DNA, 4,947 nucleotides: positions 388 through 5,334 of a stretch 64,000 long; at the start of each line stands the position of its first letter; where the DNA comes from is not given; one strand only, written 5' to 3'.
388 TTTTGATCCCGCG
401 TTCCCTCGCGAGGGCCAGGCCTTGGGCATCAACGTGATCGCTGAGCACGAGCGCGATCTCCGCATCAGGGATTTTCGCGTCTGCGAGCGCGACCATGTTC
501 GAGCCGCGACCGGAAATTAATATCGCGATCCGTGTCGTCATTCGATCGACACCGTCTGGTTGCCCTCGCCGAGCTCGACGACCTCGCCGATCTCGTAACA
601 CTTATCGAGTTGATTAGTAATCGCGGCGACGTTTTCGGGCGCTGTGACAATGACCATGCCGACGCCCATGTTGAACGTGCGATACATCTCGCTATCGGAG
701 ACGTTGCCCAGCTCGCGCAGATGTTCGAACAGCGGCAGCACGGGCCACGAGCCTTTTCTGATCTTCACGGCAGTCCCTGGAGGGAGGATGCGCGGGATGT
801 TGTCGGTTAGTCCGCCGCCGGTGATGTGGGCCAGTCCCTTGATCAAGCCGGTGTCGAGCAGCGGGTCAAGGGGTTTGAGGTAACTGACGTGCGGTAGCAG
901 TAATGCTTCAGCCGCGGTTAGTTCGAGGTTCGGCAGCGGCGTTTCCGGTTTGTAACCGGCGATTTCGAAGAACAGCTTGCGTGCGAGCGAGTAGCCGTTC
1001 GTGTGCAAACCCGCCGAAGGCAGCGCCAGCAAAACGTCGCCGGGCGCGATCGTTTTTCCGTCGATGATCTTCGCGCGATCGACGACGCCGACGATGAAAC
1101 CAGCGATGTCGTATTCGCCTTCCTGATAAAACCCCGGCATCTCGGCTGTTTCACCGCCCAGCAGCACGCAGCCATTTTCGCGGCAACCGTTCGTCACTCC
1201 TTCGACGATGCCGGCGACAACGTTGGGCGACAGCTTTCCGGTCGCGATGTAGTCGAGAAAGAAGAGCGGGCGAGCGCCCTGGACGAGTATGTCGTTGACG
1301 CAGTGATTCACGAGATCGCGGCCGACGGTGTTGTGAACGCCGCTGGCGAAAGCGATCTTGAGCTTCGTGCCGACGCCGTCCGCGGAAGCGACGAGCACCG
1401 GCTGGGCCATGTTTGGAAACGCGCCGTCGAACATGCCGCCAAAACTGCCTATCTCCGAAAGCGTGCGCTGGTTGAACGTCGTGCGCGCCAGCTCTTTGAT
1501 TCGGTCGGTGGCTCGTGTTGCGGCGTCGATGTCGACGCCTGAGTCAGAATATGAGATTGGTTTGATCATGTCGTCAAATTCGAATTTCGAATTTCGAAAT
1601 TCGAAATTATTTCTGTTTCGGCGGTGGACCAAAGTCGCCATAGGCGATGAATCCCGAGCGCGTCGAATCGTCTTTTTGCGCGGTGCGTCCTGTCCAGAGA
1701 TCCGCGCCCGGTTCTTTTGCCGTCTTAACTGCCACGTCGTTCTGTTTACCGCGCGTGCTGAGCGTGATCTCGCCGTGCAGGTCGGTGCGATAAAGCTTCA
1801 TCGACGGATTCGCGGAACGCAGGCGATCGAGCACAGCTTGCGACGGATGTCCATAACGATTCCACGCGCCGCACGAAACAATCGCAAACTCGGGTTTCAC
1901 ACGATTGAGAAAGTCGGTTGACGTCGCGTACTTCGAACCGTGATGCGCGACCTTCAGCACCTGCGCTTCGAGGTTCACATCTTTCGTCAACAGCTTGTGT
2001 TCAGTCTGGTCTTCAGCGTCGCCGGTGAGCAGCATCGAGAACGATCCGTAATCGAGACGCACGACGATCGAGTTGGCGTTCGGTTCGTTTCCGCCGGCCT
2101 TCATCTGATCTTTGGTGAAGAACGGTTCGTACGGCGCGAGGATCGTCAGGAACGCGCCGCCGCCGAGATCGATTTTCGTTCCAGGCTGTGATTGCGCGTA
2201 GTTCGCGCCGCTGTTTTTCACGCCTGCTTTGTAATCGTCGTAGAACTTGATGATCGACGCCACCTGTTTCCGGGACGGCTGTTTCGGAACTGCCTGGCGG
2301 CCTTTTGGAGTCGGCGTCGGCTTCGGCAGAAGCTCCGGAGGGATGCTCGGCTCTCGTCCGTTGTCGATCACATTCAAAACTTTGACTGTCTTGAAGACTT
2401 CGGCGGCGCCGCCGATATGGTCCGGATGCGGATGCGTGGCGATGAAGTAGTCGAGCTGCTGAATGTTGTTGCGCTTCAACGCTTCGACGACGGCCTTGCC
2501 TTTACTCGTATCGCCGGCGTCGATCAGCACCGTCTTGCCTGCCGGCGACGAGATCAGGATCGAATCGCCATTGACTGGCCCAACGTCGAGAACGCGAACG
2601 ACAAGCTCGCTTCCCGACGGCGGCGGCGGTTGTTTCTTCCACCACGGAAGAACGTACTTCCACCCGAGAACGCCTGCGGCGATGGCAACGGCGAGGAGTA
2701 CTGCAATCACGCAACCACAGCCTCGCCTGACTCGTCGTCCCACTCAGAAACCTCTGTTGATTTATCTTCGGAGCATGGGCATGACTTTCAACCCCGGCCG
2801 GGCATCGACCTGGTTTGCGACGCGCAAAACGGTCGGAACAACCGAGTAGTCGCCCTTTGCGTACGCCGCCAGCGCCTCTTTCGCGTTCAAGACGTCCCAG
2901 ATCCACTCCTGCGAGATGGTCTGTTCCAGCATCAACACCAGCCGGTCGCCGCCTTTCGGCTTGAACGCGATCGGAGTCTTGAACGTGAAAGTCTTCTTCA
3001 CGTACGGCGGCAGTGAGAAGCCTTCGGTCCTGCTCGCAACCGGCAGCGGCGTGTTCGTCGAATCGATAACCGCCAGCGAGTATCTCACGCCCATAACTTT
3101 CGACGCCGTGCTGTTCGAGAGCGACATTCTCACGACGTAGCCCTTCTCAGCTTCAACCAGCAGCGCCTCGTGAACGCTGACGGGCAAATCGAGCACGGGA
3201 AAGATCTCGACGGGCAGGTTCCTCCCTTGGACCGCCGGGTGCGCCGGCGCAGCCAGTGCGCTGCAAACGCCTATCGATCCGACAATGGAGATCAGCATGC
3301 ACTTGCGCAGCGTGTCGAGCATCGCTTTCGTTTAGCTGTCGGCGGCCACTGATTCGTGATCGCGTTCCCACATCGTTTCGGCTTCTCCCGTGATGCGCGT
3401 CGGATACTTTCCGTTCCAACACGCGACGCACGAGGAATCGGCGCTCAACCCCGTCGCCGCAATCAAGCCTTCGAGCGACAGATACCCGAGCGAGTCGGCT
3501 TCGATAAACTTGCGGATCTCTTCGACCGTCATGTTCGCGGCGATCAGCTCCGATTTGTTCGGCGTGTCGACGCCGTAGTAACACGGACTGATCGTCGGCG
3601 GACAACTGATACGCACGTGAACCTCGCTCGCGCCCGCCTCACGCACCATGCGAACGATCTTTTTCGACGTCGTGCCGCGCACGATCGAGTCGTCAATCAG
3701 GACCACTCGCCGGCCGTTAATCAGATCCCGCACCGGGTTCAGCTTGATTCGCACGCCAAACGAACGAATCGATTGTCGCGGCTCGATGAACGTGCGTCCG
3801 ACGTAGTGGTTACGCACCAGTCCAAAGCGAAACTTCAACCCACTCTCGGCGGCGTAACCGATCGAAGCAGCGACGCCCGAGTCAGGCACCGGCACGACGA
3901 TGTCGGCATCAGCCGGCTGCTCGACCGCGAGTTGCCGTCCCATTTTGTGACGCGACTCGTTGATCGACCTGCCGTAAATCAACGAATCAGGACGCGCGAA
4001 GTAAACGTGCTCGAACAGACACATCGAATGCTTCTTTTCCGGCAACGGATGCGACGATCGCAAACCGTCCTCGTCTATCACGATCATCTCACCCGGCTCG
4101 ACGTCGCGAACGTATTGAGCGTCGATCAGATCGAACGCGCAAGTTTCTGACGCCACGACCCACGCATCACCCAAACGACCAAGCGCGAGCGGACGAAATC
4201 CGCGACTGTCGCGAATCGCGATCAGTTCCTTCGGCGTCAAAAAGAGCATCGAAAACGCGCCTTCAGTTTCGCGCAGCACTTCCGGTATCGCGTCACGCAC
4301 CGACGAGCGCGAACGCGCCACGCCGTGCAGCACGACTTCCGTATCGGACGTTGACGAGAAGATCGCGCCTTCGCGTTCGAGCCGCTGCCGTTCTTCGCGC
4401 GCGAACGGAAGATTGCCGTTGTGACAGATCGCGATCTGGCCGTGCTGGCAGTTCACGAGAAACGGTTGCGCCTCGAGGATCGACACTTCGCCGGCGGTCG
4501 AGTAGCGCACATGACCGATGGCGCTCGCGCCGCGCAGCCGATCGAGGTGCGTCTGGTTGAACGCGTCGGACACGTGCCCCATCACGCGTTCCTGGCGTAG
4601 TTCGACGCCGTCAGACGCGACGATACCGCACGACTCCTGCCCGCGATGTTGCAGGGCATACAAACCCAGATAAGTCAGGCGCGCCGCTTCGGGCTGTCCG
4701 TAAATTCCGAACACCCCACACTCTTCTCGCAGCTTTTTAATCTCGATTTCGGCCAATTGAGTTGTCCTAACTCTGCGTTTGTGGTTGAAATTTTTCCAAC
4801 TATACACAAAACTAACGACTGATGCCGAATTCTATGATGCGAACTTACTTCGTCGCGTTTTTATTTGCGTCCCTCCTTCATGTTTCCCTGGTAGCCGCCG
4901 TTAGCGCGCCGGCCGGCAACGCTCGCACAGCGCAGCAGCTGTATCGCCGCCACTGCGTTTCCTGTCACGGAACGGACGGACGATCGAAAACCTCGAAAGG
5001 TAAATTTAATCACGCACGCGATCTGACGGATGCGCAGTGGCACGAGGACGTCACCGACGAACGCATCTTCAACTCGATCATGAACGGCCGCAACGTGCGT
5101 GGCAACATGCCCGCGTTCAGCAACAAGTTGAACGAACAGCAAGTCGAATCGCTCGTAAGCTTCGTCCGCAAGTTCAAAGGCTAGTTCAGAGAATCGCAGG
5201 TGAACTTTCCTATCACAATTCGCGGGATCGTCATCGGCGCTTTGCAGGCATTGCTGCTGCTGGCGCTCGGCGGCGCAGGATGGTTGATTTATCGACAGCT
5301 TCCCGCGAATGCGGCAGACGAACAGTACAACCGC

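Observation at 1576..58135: Most larger intergenic gaps carry a long hairpin whose arms are tandem 7-9 nt words, with a different word at different loci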

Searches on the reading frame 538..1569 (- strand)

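Call 60: search_protein_families(library=pfam, proteins=[window:538-1569:-], max_evalue=0.00001)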
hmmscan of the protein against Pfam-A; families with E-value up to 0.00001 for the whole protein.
window:538-1569:- (343 aa): 2 families
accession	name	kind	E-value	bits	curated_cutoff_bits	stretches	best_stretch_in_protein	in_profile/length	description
PF02769.27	AIRS_C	-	1.2e-27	97.5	23.1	1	176-335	2-150/156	AIR synthase related protein, C-terminal domain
PF00586.29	AIRS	-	3.8e-23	82.5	24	1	58-163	14-112/112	AIR synthase related protein, N-terminal domain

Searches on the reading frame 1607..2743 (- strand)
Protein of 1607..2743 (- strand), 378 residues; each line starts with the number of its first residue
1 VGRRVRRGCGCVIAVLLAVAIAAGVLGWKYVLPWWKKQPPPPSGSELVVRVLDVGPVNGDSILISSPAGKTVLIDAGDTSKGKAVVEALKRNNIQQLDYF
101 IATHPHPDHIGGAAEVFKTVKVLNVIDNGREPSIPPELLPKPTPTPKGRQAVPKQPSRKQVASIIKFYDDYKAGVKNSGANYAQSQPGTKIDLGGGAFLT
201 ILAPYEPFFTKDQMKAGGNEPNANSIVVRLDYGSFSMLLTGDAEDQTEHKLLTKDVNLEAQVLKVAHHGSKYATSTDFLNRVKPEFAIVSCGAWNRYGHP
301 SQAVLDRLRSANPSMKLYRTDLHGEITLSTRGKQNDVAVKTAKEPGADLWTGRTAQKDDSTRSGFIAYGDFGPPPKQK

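Call 60: search_protein_families(library=pfam, proteins=[window:1607-2743:-], max_evalue=0.00001)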
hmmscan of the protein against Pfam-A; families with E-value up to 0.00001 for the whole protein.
window:1607-2743:- (378 aa): 1 family
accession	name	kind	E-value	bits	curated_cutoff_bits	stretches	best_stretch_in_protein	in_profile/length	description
PF00753.33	Lactamase_B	-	1.9e-16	61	22.7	1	55-153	2-97/196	Metallo-beta-lactamase superfamily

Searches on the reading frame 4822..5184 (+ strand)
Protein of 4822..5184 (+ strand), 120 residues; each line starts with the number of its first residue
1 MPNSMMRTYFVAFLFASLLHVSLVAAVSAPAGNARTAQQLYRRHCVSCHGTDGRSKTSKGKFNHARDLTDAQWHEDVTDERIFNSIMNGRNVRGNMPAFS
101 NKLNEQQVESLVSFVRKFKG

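Call 60: search_protein_families(library=pfam, proteins=[window:4822-5184:+], max_evalue=0.00001)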
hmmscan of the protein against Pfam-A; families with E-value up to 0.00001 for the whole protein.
window:4822-5184:+ (120 aa): 2 families
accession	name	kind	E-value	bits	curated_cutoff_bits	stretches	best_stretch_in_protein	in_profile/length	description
PF13442.11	Cytochrome_CBB3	-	1.1e-13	51.7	27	1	33-115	2-68/68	Cytochrome C oxidase, cbb3-type, subunit III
PF00034.26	Cytochrom_C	-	7.3e-10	40.5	21.3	1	37-117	4-88/90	Cytochrome c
